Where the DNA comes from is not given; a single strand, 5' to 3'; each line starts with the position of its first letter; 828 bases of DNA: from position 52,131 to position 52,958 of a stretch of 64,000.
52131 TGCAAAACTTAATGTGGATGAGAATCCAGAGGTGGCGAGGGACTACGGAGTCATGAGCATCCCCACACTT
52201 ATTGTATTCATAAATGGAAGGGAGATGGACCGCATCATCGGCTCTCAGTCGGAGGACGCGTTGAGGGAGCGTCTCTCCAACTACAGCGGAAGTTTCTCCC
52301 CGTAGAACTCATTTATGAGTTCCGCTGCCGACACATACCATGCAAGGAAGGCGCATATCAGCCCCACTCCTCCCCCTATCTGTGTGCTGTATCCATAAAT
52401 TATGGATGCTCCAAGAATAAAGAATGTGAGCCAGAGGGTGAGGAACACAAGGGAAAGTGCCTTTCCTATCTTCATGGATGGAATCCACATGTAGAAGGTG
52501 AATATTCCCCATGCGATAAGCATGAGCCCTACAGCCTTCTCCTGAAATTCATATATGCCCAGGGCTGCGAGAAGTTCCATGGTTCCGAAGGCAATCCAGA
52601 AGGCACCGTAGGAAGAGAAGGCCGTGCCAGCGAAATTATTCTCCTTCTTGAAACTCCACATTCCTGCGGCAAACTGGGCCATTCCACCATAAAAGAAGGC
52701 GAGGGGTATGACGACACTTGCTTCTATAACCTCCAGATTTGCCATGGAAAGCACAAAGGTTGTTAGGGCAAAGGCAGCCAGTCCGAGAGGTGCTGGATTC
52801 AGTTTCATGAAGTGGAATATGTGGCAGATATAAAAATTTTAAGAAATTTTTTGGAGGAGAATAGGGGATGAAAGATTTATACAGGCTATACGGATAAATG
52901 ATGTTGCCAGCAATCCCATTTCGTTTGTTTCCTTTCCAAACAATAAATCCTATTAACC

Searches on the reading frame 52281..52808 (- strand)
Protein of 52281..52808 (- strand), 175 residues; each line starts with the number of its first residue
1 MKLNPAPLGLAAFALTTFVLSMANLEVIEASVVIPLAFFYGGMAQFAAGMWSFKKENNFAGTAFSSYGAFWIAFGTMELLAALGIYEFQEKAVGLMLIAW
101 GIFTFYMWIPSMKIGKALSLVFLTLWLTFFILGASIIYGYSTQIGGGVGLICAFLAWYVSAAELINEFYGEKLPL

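Call 16: search_protein_families(library=pfam, proteins=[window:52281-52808:-], max_evalue=0.001)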
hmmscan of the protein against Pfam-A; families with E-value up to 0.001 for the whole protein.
window:52281-52808:- (175 aa): 1 family
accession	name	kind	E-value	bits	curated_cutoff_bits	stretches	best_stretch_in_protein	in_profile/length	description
PF01184.24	Gpr1_Fun34_YaaH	-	1.7e-43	149.1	25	1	4-167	19-193/207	GPR1/FUN34/yaaH family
